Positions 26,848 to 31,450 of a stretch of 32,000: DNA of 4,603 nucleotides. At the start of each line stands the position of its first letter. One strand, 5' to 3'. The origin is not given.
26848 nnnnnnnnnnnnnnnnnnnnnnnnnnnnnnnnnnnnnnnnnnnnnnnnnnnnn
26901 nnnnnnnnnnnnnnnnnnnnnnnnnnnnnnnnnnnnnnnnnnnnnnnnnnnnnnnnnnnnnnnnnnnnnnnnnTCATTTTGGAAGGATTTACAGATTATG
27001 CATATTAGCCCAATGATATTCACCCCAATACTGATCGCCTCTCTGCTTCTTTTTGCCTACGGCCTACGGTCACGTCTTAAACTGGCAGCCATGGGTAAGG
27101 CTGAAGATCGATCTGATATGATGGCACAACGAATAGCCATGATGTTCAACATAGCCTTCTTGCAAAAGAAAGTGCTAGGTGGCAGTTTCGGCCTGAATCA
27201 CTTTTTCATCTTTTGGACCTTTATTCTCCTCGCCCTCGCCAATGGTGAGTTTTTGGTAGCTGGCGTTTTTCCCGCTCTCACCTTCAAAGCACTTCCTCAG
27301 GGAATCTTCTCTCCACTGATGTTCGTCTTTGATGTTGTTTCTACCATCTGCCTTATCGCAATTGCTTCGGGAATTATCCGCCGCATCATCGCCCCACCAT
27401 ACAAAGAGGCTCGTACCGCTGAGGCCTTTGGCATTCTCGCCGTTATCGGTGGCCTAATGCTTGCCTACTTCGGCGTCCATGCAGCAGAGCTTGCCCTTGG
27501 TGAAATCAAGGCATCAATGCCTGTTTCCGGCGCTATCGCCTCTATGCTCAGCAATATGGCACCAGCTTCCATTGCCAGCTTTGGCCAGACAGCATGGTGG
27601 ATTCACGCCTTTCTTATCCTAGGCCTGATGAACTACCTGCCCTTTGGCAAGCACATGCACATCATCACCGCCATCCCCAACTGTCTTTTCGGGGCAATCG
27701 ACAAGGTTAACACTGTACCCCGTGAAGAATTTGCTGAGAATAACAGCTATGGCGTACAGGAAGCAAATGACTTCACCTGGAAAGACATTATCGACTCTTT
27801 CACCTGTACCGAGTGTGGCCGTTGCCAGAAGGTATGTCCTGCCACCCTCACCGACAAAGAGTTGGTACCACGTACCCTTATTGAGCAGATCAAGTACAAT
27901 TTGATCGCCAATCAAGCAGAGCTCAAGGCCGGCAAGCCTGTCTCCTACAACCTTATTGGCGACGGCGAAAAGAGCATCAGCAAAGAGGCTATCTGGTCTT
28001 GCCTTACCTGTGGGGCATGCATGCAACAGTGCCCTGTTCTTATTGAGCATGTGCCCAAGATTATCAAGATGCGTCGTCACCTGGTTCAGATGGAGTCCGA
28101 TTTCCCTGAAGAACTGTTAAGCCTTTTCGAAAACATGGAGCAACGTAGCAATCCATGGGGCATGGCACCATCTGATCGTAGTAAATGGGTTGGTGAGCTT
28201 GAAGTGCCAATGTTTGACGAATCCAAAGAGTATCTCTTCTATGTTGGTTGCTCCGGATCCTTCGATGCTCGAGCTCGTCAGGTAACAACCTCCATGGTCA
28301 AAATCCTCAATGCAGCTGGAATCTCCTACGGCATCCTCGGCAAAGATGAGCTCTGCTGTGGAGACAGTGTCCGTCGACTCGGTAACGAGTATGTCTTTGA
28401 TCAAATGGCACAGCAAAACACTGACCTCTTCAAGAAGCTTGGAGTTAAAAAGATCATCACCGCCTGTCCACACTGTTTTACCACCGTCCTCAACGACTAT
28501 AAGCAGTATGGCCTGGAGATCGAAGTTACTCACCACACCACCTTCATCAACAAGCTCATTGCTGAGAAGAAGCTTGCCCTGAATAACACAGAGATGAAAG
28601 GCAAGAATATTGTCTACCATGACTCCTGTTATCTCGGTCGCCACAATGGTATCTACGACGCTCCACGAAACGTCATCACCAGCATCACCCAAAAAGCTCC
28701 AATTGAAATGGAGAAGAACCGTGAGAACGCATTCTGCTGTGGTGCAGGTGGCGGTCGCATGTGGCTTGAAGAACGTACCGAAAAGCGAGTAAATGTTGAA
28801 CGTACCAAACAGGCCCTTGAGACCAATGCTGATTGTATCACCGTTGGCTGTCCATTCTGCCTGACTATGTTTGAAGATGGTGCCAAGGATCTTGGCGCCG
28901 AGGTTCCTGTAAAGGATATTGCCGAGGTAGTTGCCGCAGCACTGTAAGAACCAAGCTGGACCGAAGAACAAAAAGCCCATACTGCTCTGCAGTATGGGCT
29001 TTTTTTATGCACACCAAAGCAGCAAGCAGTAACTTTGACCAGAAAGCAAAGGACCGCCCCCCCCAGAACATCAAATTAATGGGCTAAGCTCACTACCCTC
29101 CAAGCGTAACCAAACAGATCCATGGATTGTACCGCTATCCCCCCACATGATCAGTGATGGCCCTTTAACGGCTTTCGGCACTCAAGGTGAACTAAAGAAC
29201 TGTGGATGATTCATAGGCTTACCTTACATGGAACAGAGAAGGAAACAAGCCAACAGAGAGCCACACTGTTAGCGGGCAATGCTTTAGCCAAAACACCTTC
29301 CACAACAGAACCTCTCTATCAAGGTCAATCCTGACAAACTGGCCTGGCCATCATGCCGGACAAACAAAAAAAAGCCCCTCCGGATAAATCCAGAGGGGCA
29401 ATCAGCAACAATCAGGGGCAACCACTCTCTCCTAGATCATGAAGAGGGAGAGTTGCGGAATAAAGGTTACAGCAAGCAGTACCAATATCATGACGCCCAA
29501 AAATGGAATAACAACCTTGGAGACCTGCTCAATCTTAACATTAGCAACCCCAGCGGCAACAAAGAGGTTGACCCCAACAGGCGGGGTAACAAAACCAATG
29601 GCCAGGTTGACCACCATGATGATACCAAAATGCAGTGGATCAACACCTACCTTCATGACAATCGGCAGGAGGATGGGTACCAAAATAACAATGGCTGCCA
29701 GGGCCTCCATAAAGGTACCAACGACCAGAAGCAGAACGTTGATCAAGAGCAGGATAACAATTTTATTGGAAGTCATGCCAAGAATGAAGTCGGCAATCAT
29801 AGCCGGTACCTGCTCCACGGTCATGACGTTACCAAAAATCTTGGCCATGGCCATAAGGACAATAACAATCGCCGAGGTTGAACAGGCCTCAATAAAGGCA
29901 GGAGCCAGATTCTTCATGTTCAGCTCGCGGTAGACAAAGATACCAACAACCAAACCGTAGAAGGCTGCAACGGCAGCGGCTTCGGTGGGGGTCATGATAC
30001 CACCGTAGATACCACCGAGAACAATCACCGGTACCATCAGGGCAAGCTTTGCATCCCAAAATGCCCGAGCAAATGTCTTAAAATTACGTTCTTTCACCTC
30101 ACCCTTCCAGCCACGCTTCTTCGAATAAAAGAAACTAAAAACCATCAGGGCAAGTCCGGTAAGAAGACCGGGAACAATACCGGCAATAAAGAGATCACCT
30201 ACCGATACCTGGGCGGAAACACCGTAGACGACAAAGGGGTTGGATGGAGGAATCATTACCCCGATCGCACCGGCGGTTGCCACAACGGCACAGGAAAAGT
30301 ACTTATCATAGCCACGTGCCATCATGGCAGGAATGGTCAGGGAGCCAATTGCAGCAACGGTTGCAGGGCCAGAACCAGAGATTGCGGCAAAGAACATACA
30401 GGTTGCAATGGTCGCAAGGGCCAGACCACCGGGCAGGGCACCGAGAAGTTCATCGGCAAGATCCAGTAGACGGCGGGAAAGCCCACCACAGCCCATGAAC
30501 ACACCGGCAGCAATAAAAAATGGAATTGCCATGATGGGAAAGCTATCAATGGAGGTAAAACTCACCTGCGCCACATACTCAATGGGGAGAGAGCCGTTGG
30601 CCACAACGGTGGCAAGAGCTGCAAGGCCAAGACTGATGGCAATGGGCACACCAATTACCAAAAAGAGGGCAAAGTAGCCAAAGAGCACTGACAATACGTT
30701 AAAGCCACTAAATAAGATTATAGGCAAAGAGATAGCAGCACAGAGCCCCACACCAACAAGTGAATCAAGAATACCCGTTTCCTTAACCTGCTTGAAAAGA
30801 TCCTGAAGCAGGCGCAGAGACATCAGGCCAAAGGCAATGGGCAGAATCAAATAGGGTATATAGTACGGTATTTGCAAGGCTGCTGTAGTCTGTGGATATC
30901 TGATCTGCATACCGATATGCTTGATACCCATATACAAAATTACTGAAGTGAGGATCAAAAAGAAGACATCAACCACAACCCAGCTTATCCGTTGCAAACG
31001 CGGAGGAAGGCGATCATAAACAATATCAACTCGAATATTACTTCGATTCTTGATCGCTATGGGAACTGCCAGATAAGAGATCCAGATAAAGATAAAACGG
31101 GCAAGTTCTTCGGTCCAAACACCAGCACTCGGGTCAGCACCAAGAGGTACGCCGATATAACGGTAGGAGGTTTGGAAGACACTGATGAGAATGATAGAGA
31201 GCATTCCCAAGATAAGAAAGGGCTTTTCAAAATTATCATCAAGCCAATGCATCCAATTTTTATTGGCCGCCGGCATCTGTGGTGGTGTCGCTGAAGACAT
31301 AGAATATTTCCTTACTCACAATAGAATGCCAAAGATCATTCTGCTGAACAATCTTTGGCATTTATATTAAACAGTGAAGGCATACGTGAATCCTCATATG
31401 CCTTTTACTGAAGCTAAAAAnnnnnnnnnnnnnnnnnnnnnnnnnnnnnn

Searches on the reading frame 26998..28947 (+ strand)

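Call 4: search_protein_families(library=pfam, proteins=[window:26998-28947:+], max_evalue=0.01)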
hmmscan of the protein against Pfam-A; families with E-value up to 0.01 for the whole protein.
window:26998-28947:+ (649 aa): 12 families
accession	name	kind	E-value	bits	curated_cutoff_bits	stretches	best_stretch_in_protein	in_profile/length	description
PF02754.22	CCG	-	3.5e-39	133.2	20.6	2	538-625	1-84/85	Cysteine-rich domain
PF13187.11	Fer4_9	-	2.1e-10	40.9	27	1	270-347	2-49/52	4Fe-4S dicluster domain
PF13237.11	Fer4_10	-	5.6e-10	39.4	25.5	1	263-346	2-53/53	4Fe-4S dicluster domain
PF13183.11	Fer4_8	-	1.2e-09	39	27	1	269-347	4-66/68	4Fe-4S dicluster domain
PF12838.12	Fer4_7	-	1.8e-07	32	27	1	259-282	29-50/52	4Fe-4S dicluster domain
PF13534.11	Fer4_17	-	1.8e-06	28.8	22.2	1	270-347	2-58/61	4Fe-4S dicluster domain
PF25160.1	LdpA_Fe-S-bd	-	1.6e-05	25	27.6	0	269-284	27-42/49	LdpA Fe-S cluster-binding domain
PF12797.12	Fer4_2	-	3.5e-05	23.9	24.5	1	261-282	1-22/22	4Fe-4S binding domain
PF00037.32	Fer4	-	0.00099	19.3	21.1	1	264-281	2-19/24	4Fe-4S binding domain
PF17179.9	Fer4_22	-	0.001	20.3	27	0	260-283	71-94/95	4Fe-4S dicluster domain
PF14697.11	Fer4_21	-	0.0011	19.4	35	0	265-282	3-20/59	4Fe-4S dicluster domain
PF13746.11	Fer4_18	-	0.0067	17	27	0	267-284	58-75/114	4Fe-4S dicluster domain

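Call 5: search_protein_families(library=ncbifam, proteins=[window:26998-28947:+], max_evalue=0.001)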
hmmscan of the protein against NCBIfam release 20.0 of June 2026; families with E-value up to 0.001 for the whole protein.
window:26998-28947:+ (649 aa): 26 families (the best 25 are shown)
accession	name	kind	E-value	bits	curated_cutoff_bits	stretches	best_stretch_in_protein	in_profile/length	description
NF004898.0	PRK06259.1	equivalog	3.8e-50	170.9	385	1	327-647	180-486/488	fumarate reductase (CoM/CoB) subunit TfrB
NF045670.1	quin_L_LdhH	equivalog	8.9e-31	106.9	800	1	364-646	421-706/706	L-lactate dehydrogenase (quinone) large subunit LdhH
NF045663.1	diclust_near_Sec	equivalog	3.3e-23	81.7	530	1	327-630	347-623/759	pyridine nucleotide-disulfide oxidoreductase/dicluster-binding protein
NF045724.1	ferredox_TmcB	equivalog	1.8e-20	72.9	735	1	269-645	42-424/430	electron transfer complex ferredoxin TmcB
NF045796.1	DsrK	equivalog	3.6e-19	68.7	400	1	332-600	117-386/453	sulfate reduction electron transfer complex DsrMKJOP subunit DsrK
NF008369.0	PRK11168.1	equivalog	5.1e-14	52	278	1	408-629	165-384/401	anaerobic glycerol-3-phosphate dehydrogenase subunit C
NF045711.1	sulf_resp_HmcF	equivalog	5.9e-12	45.1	750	1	488-625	281-425/457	sulfate respiration complex iron-sulfur protein HmcF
TIGR03288.1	CoB_CoM_SS_B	equivalog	3.9e-09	36.2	345.15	1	502-630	110-242/290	CoB--CoM heterodisulfide reductase subunit B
NF008434.0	PRK11274.1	equivalog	3.8e-08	32.7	333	1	404-647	162-405/409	glycolate oxidase subunit GlcF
NF058577.1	FdxA_fam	equivalog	3.9e-07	30.2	65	0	264-282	32-50/52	4Fe-4S ferredoxin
NF038018.1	qmoC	equivalog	4.4e-07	29.7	300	0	66-223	222-352/360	quinone-interacting membrane-bound oxidoreductase complex subunit QmoC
NF009226.0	PRK12576.1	equivalog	9.9e-07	28.4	344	1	262-364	148-241/317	succinate dehydrogenase/fumarate reductase iron-sulfur subunit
TIGR03290.1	CoB_CoM_SS_C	equivalog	2e-06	27.8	160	1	323-364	36-77/144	CoB--CoM heterodisulfide reductase subunit C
TIGR03379.1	glycerol3P_GlpC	equivalog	3.4e-06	26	279.9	1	412-642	164-393/397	anaerobic glycerol-3-phosphate dehydrogenase subunit GlpC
NF010071.0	PRK13552.1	equivalog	7.1e-06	25.5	264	1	264-365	145-238/241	fumarate reductase iron-sulfur subunit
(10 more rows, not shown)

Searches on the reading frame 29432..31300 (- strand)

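Call 5: search_protein_families(library=ncbifam, proteins=[window:29432-31300:-], max_evalue=0.001)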
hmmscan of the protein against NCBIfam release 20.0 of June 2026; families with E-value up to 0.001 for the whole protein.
window:29432-31300:- (622 aa): 4 families
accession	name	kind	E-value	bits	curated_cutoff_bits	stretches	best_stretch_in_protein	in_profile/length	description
TIGR00786.1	dctM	subfamily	1.4e-133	445.6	268.45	1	217-621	1-404/405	TRAP transporter large permease subunit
NF011634.1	PRK15060.1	equivalog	1.2e-80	271.6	800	1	214-617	14-416/425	2,3-diketo-L-gulonate TRAP transporter large permease YiaN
TIGR02123.1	TRAP_fused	subfamily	6.4e-23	81.3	320.65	1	258-618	170-535/615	TRAP transporter fused permease subunit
NF007374.1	PRK09877.1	equivalog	0.00089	19.7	260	1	61-169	35-144/157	2,3-diketo-L-gulonate TRAP transporter small permease YiaM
